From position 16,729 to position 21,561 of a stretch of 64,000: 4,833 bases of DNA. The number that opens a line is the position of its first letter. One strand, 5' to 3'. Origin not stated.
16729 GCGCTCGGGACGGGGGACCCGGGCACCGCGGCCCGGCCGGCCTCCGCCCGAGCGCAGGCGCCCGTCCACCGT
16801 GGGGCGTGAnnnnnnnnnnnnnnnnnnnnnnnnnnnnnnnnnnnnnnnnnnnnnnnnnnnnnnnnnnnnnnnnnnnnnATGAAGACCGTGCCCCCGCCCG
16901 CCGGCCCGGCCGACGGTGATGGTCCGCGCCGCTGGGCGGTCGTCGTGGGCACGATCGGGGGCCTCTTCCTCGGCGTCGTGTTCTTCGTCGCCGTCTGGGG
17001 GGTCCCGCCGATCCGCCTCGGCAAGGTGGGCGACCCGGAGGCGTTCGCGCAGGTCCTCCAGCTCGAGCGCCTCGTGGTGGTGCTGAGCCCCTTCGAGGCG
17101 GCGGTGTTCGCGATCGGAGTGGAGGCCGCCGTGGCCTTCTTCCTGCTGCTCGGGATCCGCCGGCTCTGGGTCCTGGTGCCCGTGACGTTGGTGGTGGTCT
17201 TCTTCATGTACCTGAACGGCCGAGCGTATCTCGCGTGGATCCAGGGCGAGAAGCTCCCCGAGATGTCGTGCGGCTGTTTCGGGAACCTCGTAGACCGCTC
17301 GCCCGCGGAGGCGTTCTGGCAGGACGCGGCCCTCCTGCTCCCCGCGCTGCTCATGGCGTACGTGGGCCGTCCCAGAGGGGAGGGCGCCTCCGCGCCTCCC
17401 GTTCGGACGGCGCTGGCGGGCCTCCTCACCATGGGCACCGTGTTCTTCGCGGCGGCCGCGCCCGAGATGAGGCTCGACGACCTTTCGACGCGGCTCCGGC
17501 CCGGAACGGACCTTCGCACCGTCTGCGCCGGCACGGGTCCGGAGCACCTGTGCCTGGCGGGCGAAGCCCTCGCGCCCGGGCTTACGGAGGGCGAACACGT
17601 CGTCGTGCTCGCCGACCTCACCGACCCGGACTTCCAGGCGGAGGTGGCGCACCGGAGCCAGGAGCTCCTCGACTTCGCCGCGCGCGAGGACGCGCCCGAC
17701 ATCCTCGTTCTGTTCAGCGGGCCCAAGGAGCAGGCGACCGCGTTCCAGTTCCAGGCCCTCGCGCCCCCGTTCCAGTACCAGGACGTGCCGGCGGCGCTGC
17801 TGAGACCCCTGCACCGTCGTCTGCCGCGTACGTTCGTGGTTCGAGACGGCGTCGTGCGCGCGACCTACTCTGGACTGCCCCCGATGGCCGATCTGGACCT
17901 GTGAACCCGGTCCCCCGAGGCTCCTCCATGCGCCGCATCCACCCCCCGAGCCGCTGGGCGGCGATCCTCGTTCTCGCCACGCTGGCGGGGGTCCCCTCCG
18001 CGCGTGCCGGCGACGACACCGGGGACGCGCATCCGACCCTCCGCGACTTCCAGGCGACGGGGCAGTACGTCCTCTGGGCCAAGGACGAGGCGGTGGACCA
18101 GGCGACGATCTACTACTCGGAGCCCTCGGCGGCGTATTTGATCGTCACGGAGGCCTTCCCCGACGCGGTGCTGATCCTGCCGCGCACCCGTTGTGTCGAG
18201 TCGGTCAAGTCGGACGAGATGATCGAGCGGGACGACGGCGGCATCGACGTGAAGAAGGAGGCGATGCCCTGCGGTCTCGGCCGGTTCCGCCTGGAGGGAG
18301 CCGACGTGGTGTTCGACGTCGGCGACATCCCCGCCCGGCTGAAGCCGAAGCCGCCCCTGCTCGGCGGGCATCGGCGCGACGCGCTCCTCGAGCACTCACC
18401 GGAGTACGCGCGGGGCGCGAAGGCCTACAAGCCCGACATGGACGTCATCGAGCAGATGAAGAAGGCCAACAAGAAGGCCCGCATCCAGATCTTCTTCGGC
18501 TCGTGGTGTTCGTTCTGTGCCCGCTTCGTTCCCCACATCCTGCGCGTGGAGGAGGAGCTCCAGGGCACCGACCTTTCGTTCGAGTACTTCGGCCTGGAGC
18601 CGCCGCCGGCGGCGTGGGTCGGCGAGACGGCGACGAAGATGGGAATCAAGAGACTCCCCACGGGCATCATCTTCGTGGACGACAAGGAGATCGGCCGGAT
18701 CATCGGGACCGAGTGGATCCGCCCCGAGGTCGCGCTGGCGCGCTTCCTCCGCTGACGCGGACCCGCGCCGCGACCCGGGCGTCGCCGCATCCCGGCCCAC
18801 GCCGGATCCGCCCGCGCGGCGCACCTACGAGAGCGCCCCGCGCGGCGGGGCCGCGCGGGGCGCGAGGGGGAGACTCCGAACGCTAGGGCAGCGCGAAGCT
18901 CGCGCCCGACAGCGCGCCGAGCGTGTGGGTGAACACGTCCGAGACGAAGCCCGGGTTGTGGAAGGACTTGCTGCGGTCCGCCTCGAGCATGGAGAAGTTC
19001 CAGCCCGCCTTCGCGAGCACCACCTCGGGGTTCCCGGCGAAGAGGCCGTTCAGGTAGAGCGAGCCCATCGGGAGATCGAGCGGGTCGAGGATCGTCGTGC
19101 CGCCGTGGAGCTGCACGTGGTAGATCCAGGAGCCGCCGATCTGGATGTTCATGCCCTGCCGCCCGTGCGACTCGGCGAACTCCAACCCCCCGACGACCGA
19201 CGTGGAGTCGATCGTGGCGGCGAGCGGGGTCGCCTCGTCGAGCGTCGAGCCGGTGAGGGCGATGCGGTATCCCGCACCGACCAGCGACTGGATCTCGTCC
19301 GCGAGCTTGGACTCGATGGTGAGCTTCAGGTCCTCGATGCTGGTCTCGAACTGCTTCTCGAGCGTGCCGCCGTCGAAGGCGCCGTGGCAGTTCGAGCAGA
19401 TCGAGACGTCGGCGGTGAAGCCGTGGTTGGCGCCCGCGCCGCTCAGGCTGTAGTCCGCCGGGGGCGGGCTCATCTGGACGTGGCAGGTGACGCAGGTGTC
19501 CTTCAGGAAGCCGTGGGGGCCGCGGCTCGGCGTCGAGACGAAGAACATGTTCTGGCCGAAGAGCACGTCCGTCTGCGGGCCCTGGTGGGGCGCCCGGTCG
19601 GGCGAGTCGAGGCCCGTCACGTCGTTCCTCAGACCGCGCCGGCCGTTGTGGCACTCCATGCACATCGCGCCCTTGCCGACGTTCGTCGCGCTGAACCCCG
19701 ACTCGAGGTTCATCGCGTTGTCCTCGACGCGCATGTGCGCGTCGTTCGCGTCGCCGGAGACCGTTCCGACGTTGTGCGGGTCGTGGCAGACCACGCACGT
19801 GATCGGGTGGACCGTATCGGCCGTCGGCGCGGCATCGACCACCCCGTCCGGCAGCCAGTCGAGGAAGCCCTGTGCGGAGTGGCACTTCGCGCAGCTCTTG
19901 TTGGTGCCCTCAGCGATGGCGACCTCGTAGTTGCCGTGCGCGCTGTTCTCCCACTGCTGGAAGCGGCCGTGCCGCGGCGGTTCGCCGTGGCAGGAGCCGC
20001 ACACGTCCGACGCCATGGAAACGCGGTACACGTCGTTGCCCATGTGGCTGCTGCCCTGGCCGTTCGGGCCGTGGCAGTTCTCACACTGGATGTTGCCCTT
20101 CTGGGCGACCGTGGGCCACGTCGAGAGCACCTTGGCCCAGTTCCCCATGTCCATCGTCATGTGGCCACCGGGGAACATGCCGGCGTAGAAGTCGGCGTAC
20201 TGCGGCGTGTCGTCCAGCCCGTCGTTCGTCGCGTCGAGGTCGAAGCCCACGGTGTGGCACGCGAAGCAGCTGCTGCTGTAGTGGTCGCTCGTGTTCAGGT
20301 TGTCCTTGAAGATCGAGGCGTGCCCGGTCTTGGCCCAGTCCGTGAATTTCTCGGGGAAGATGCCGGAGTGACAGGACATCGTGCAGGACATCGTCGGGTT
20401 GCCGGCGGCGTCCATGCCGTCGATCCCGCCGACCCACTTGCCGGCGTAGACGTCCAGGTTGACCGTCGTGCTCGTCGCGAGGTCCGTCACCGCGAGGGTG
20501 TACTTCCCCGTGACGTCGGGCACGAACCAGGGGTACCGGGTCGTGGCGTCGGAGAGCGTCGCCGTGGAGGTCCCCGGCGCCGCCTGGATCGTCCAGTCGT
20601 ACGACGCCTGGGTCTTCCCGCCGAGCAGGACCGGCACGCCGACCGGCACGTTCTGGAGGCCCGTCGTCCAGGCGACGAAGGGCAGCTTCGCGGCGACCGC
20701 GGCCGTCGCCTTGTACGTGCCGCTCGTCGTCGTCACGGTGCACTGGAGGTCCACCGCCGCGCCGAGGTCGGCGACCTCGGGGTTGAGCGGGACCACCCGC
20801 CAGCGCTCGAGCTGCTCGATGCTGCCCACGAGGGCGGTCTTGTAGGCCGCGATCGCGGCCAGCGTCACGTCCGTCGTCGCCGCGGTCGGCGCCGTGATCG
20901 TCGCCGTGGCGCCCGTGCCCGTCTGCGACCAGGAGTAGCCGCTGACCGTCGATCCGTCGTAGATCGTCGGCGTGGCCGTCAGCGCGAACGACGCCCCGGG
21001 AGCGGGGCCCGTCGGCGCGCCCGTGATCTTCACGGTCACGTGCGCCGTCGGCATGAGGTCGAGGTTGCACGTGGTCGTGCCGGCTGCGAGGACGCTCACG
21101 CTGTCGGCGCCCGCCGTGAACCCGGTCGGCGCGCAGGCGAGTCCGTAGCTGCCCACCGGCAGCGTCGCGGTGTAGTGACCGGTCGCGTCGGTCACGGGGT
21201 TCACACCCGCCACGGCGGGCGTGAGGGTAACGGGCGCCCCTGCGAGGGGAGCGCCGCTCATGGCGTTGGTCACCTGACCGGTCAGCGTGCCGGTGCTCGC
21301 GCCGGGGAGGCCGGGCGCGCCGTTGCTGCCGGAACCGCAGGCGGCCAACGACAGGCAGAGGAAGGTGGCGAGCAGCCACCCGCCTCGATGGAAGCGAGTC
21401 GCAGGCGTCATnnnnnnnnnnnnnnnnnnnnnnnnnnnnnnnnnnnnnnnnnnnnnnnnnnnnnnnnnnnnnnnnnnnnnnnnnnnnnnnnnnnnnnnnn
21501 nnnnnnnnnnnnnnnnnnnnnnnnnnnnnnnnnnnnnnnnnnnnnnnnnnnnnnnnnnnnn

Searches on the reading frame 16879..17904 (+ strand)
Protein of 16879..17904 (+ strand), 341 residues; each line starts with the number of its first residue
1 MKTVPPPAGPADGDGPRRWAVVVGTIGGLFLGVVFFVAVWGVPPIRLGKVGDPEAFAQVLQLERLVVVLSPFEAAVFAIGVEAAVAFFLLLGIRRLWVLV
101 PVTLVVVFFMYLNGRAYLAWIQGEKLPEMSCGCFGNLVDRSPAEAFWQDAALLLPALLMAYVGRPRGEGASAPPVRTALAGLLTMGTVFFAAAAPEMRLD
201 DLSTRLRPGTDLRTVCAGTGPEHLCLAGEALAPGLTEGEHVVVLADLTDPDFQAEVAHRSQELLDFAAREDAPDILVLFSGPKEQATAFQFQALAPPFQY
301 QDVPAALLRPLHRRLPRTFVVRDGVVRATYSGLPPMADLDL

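Call 28: search_protein_families(library=pfam, proteins=[window:16879-17904:+], max_evalue=0.01)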
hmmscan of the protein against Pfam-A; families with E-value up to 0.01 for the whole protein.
window:16879-17904:+ (341 aa): 1 family
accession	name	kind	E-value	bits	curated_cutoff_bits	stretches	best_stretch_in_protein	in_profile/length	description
PF07291.16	MauE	-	2.8e-10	41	27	1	25-161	6-127/128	Methylamine utilisation protein MauE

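Call 70: search_protein_families(library=ncbifam, proteins=[window:16879-17904:+], max_evalue=0.001)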
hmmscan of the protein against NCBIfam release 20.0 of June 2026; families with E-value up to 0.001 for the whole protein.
window:16879-17904:+ (341 aa): 1 family
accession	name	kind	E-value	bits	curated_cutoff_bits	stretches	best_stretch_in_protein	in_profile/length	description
NF045576.1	BT_3928_fam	equivalog_domain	7.5e-10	38.5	250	1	56-178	34-147/358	BT_3928 family protein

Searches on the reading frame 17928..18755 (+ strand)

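Call 28: search_protein_families(library=pfam, proteins=[window:17928-18755:+], max_evalue=0.01)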
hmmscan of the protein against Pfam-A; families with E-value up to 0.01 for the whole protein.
window:17928-18755:+ (275 aa): 3 families
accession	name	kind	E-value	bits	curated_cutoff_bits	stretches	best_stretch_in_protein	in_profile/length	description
PF14595.12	Thioredoxin_9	-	0.00031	21.1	25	1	159-218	18-77/129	Thioredoxin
PF13098.12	Thioredoxin_2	-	0.00036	21.3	27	1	179-260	2-93/104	Thioredoxin-like domain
PF00085.26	Thioredoxin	-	0.00062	20.2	23.5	1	181-261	17-91/103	Thioredoxin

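Call 70: search_protein_families(library=ncbifam, proteins=[window:17928-18755:+], max_evalue=0.001)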
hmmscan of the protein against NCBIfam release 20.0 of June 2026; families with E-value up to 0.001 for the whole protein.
window:17928-18755:+ (275 aa): 1 family
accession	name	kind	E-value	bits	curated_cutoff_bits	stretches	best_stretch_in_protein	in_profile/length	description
TIGR01068.1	thioredoxin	equivalog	1.4e-05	25.1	96.8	1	177-261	9-87/101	thioredoxin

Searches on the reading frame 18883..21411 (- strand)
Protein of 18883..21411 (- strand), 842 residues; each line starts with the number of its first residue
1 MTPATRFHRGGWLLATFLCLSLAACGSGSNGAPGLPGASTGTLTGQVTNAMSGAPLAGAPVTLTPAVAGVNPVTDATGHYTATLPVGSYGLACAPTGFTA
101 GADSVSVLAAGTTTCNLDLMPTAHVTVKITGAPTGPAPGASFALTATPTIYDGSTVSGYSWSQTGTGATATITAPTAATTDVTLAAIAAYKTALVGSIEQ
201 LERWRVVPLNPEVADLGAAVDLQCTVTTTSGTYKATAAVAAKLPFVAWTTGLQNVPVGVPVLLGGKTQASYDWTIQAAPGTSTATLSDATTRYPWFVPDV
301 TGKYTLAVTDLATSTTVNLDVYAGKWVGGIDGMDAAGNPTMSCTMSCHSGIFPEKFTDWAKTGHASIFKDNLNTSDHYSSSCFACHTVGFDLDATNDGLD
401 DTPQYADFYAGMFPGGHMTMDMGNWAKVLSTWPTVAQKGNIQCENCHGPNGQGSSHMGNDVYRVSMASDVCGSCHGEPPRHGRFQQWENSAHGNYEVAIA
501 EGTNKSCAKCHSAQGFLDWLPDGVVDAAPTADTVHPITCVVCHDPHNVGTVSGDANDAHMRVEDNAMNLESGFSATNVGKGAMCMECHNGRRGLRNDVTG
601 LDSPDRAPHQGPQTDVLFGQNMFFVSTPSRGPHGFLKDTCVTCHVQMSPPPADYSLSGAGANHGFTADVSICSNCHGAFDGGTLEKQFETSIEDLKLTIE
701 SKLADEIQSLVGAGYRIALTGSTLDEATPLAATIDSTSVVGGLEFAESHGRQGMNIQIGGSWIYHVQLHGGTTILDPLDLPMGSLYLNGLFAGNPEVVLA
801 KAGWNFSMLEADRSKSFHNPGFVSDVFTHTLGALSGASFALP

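Call 28: search_protein_families(library=pfam, proteins=[window:18883-21411:-], max_evalue=0.01)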
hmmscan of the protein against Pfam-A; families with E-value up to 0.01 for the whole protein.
window:18883-21411:- (842 aa): 8 families
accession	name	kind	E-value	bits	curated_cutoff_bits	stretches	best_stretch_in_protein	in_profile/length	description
PF22113.1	Mtrc-MtrF_II-IV_dom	-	2.2e-11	44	30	1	440-515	81-167/176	Outer membrane cytochrome MtrC/MtrF-like, domains II/IV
PF14522.11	Cytochrome_C7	-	4e-11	43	24.8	1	437-512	10-67/67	Cytochrome c7 and related cytochrome c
PF22352.2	K319L-like_PKD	-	2.5e-06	27.8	27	1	138-183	10-55/84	K319L-like, PKD domain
PF14537.11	Cytochrom_c3_2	-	7.1e-06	26.9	25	0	438-513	4-66/79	Cytochrome c3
PF13715.12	CarbopepD_reg_2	-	1.5e-05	25.4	32.2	1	43-118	1-75/88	CarboxypepD_reg-like domain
PF02085.21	Cytochrom_CIII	-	1.7e-05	25.5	22.9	0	440-514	30-85/101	Class III cytochrome C family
PF13435.11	Cytochrome_C554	-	0.0008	20.7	20.8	0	346-396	4-65/84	Cytochrome c554 and c-prime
PF09699.15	Paired_CXXCH_1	-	0.0045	17.1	20.6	1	442-477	8-38/41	Doubled CXXCH motif (Paired_CXXCH_1)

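Call 70: search_protein_families(library=ncbifam, proteins=[window:18883-21411:-], max_evalue=0.001)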
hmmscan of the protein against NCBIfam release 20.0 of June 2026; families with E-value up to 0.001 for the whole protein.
window:18883-21411:- (842 aa): 5 families
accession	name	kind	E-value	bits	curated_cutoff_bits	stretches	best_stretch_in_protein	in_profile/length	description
NF041198.1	UshA_like_PCGU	equivalog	4.5e-07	28.8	275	1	345-477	412-510/519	UshA-like (seleno)protein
NF052345.1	S_layer_anammox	exception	6.6e-06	23.8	1400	1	36-187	1308-1459/1596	Kustd1514 family S-layer glycoprotein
TIGR03508.1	decahem_SO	subfamily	1.1e-05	25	192.2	0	439-590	1-152/258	DmsE family decaheme c-type cytochrome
NF041321.1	Alpha-amyl_MalA_Halo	equivalog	7.7e-05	21.3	875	1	268-328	26-84/666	alpha-amylase MalA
TIGR03146.1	cyt_nit_nrfB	equivalog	0.00017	21.9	166.6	1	496-591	3-94/145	cytochrome c nitrite reductase pentaheme subunit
